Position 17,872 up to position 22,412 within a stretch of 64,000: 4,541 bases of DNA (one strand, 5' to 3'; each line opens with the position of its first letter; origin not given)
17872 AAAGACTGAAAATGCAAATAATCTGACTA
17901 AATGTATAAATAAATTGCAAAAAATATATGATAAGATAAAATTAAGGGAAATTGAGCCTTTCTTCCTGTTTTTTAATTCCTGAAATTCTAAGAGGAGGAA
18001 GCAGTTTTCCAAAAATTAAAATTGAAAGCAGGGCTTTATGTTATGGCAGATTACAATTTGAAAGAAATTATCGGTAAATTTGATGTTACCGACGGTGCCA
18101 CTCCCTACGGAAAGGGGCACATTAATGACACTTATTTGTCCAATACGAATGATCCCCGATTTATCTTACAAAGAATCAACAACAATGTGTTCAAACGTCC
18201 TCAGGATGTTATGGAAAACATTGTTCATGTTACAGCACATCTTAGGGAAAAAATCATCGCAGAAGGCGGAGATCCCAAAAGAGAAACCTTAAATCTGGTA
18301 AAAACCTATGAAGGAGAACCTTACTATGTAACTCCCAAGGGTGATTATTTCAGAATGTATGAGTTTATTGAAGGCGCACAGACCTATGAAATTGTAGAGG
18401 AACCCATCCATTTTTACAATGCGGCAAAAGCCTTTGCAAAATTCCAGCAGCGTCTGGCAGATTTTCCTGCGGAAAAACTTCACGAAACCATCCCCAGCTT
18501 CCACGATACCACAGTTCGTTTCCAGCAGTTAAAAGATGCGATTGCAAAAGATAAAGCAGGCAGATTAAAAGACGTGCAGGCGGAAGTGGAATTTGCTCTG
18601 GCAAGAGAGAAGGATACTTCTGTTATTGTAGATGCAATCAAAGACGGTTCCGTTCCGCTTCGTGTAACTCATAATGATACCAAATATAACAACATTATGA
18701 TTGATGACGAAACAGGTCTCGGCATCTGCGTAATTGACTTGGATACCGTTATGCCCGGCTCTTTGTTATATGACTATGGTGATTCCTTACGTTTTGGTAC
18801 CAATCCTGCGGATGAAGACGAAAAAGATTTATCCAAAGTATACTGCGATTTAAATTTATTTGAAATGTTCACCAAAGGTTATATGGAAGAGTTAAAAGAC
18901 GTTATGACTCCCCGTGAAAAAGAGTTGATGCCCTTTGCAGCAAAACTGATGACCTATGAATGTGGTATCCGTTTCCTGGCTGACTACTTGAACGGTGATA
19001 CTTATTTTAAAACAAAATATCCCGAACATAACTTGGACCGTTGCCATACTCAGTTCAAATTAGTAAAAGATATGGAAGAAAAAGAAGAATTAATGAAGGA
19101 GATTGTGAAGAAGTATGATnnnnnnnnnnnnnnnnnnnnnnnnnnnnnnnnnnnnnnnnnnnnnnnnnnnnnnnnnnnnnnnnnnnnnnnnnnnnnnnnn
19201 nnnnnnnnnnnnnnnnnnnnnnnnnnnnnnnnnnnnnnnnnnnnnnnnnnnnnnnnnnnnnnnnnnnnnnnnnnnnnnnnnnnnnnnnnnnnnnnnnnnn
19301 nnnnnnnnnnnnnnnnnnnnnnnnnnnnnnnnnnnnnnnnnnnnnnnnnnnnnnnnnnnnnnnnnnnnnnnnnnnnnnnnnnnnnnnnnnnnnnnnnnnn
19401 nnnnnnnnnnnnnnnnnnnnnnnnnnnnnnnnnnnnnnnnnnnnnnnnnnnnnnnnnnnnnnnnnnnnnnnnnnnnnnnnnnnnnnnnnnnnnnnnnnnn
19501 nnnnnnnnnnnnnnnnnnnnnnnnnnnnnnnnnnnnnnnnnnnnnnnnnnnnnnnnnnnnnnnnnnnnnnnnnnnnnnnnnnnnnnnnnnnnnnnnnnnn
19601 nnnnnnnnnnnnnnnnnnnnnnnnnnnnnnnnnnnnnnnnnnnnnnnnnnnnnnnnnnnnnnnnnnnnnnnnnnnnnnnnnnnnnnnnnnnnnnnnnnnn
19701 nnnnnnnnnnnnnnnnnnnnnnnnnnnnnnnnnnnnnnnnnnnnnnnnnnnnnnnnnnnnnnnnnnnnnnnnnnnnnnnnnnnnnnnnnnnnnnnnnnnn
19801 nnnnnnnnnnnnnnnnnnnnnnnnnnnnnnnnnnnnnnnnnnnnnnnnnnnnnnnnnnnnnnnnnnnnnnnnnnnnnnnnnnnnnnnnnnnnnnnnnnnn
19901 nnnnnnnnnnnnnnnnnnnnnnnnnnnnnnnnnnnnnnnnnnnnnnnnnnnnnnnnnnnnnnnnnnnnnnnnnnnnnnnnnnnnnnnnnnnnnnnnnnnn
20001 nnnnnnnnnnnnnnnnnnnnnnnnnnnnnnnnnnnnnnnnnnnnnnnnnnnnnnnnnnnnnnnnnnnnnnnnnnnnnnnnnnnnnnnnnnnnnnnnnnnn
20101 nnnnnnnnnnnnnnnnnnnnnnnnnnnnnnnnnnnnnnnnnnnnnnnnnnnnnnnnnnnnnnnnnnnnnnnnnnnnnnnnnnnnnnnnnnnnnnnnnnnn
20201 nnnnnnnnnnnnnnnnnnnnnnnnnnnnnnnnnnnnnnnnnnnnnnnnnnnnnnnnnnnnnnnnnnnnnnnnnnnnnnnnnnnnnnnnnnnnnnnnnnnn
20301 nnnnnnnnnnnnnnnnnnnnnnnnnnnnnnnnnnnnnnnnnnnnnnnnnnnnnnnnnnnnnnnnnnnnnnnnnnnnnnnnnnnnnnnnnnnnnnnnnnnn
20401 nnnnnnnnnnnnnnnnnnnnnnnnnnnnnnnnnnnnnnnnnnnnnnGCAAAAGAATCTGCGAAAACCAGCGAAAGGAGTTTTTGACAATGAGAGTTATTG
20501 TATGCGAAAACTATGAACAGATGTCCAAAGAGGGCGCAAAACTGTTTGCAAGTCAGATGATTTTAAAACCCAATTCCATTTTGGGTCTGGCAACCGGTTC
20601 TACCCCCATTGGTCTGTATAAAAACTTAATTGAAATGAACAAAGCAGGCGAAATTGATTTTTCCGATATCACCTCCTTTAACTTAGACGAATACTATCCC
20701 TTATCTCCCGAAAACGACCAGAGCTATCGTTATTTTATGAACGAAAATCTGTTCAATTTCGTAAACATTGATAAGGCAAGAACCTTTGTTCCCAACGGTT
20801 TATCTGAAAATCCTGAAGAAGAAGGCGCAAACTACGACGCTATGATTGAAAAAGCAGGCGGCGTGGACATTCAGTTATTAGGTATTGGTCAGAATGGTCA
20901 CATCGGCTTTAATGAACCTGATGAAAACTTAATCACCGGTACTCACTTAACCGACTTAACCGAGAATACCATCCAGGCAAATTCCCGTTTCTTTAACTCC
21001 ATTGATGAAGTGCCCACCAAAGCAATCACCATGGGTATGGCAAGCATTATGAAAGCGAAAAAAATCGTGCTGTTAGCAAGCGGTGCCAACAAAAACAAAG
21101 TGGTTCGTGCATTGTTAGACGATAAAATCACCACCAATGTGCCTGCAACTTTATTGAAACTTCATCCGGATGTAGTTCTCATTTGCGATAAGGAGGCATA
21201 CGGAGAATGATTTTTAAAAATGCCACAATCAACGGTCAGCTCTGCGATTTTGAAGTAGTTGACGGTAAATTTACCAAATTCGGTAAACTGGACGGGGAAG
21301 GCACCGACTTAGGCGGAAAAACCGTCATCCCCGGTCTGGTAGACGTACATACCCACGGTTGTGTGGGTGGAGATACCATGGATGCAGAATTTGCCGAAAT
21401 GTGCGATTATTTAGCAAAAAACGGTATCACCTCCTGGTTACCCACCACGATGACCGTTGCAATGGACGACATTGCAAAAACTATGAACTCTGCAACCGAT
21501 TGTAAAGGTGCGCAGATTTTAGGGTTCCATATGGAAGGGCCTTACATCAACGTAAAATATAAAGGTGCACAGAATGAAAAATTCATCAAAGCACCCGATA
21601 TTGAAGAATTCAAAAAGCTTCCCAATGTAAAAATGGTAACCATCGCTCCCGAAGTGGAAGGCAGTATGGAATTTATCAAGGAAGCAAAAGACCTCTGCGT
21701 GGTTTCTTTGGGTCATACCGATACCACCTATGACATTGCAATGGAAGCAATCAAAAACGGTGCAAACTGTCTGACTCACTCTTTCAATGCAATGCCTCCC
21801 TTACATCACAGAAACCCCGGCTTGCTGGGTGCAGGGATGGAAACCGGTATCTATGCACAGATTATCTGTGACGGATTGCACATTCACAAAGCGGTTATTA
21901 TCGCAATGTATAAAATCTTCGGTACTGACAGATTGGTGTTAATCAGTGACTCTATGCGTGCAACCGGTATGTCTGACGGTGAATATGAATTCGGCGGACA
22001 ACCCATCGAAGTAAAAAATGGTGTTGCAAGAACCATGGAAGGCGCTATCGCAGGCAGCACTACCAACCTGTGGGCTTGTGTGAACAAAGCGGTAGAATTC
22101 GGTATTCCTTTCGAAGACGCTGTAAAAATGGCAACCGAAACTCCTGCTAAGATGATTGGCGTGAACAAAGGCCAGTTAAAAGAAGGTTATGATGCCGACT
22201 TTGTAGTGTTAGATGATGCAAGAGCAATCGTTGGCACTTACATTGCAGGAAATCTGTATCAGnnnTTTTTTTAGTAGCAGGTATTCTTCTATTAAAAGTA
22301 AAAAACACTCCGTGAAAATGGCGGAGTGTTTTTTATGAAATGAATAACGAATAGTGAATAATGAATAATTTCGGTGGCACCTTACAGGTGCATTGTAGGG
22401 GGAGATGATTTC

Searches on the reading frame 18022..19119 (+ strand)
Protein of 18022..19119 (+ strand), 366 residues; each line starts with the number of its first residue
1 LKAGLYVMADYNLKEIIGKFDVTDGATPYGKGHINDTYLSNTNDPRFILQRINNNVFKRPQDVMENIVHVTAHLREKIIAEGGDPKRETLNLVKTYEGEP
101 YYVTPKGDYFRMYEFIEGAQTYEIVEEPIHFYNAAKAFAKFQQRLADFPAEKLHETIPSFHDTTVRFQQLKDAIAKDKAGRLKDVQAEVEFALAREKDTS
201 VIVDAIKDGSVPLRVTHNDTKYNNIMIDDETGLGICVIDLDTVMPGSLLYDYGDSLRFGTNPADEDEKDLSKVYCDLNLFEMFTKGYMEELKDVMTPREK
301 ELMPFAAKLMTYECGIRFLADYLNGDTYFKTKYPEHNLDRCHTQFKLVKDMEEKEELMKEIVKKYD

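Call 23: search_protein_families(library=pfam, proteins=[window:18022-19119:+], max_evalue=0.001)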
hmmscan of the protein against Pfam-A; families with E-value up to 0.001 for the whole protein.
window:18022-19119:+ (366 aa): 1 family
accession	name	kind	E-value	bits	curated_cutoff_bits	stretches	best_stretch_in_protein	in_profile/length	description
PF01636.29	APH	-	2.6e-18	67.1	23.2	1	26-265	2-219/239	Phosphotransferase enzyme family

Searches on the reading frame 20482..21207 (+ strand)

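Call 23: search_protein_families(library=pfam, proteins=[window:20482-21207:+], max_evalue=0.001)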
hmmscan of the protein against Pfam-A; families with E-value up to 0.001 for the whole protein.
window:20482-21207:+ (242 aa): 2 families
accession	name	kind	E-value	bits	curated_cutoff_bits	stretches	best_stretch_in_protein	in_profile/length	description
PF01182.26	Glucosamine_iso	-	2.4e-21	77.1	27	1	34-226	30-217/225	Glucosamine-6-phosphate isomerases/6-phosphogluconolactonase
PF04198.19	Sugar-bind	-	0.00025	20.8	27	0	121-218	140-243/257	Putative sugar-binding domain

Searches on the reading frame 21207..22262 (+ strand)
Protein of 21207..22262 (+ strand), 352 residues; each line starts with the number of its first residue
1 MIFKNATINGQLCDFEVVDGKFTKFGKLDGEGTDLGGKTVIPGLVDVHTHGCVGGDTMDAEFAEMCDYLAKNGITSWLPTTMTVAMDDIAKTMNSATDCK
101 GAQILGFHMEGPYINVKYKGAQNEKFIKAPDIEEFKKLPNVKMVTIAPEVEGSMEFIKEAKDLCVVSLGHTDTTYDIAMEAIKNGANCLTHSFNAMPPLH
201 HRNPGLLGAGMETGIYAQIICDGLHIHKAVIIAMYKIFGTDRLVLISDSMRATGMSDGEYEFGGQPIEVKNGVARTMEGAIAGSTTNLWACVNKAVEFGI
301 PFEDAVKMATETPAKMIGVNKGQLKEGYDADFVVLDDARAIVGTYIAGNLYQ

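Call 23: search_protein_families(library=pfam, proteins=[window:21207-22262:+], max_evalue=0.001)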
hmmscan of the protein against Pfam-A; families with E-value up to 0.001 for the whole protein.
window:21207-22262:+ (352 aa): 2 families
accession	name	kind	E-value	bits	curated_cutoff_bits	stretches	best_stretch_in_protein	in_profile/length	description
PF01979.26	Amidohydro_1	-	5.9e-24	85.4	25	1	39-349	1-343/345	Amidohydrolase family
PF07969.17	Amidohydro_3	-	3.7e-16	60.1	29.7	2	300-339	407-448/472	Amidohydrolase family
